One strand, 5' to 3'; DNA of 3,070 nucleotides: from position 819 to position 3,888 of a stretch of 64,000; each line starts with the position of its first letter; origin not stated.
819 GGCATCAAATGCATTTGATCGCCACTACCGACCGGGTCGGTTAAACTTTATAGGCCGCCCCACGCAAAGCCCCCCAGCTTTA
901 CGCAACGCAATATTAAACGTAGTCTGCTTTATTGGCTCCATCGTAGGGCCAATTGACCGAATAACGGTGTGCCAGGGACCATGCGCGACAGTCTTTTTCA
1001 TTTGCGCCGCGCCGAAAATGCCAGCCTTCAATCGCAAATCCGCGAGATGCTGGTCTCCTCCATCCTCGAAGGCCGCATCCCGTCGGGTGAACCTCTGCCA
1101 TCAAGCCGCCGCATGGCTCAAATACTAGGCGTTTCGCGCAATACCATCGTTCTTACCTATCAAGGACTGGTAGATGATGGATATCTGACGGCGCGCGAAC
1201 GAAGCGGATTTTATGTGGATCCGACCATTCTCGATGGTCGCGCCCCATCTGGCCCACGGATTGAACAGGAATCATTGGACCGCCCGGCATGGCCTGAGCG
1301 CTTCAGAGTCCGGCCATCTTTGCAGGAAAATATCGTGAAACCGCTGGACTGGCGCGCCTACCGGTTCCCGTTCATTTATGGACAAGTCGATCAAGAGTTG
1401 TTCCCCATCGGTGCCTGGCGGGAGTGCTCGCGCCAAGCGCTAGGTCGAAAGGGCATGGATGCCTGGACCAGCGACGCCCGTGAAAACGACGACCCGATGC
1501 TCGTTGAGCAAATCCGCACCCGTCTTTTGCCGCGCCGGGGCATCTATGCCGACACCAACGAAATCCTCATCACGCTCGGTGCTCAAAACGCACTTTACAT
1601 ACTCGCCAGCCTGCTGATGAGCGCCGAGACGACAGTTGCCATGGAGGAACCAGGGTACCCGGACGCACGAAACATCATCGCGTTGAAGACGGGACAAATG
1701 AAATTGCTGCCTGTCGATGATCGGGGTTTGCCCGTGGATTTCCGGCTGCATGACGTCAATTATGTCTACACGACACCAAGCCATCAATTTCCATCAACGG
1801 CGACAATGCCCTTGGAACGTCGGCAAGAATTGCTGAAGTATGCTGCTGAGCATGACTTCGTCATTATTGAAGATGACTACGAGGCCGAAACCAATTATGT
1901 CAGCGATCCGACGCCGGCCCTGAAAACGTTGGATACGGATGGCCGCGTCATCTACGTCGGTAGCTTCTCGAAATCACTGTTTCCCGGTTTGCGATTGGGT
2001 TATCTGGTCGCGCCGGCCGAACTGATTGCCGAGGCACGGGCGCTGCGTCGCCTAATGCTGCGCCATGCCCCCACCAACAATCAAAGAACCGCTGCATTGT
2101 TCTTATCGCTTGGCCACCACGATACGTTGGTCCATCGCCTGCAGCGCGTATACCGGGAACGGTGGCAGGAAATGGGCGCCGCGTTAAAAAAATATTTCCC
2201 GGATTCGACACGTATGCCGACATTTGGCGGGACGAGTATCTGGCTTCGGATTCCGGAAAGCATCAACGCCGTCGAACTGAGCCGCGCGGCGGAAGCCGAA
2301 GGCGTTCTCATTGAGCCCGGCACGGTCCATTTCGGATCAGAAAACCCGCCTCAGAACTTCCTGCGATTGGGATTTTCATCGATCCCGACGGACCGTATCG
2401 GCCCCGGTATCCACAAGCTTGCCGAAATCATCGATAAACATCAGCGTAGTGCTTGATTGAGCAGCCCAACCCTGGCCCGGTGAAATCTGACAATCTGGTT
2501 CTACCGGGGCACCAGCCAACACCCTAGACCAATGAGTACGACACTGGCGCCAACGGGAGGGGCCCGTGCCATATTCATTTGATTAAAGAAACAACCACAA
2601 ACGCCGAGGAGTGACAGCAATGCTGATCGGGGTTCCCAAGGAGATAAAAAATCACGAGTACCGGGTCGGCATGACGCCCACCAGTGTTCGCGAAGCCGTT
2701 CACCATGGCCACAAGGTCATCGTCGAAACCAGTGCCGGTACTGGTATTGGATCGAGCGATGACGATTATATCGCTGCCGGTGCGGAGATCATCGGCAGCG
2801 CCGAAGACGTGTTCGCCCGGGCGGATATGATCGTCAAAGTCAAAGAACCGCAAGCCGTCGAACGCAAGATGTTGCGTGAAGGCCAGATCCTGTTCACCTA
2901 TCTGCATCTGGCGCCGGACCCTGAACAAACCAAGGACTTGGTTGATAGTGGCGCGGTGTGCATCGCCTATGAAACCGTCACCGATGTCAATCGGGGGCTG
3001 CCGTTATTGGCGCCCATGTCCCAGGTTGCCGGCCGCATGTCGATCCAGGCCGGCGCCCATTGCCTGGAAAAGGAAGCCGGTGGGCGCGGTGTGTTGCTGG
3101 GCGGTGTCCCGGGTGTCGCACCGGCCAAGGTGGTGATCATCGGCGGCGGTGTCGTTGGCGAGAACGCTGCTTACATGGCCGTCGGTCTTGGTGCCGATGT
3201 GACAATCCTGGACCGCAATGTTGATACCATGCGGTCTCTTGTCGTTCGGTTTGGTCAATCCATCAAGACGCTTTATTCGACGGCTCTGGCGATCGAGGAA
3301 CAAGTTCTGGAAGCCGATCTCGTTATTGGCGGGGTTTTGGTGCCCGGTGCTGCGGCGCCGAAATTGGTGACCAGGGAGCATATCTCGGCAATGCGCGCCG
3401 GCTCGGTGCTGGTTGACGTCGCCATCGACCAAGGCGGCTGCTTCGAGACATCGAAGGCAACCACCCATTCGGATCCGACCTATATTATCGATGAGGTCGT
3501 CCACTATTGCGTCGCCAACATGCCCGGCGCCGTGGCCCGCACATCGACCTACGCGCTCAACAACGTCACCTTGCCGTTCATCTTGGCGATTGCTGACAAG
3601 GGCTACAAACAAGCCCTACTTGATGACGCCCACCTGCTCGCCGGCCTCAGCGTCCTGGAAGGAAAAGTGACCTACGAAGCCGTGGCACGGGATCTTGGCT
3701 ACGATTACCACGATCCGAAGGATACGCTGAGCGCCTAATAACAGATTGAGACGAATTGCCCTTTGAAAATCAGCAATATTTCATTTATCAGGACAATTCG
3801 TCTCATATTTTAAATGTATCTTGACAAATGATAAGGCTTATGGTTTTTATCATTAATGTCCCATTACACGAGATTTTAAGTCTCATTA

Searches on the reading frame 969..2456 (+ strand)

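Call 9: search_protein_families(library=ncbifam, proteins=[window:969-2456:+], max_evalue=1e-20)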
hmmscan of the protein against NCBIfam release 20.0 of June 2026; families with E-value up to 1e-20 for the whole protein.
window:969-2456:+ (495 aa): 7 families
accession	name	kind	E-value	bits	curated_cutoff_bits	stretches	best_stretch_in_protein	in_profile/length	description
NF052282.1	PLP_TF_PdxR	equivalog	2.3e-108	363.1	320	1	20-484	2-447/448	MocR-like pyridoxine biosynthesis transcription factor PdxR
NF052281.1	rhizopine_MocR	equivalog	4e-81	273.1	650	1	9-487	8-478/479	rhizopine catabolism transcriptional regulator MocR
NF052285.1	GABA_TF_GabR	exception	8.7e-74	248.9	600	1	23-488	3-456/456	MocR-like transcriptional regulator GabR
NF052290.2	MocR_like_YczR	exception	7.2e-58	196.4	487.4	1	188-485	155-455/458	MocR-like transcription factor YczR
NF052286.1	ecto_TF_EhuR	exception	5.3e-46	157.1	480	1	170-492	132-453/458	MocR-like ectoine utilization transcription factor EhuR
TIGR04461.1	endura_MppQ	equivalog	1.9e-38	132.6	540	1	138-478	20-370/392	enduracididine biosynthesis enzyme MppQ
NF041364.1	GntC_guanitoxin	equivalog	5.2e-27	94.7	415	1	178-484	42-353/356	guanitoxin biosynthesis PLP-dependent (S)-gamma-hydroxy-L-arginine cyclodehydratase GntC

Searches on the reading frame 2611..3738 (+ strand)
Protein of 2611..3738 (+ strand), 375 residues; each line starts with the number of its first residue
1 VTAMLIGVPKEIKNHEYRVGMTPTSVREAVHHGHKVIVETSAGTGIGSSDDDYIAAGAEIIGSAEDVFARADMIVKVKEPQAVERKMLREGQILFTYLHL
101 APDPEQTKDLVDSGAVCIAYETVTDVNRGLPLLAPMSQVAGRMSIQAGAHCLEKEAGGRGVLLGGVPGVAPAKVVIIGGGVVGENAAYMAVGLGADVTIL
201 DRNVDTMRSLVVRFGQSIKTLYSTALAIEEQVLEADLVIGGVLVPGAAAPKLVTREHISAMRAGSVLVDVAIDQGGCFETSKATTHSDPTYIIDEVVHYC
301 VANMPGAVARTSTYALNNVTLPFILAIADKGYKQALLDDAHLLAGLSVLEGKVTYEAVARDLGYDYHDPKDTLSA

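Call 9: search_protein_families(library=ncbifam, proteins=[window:2611-3738:+], max_evalue=1e-20)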
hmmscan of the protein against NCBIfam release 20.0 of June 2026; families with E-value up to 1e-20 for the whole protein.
window:2611-3738:+ (375 aa): 3 families
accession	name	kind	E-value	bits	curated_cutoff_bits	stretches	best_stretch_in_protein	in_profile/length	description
TIGR00518.1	alaDH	equivalog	3.6e-157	523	391.85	1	4-373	1-369/370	alanine dehydrogenase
NF006942.0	PRK09424.1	equivalog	1.6e-47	162.4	383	1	4-204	1-198/510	Re/Si-specific NAD(P)(+) transhydrogenase subunit alpha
TIGR00561.1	pntA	equivalog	3.8e-41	141.3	444.4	1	6-357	2-369/511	Re/Si-specific NAD(P)(+) transhydrogenase subunit alpha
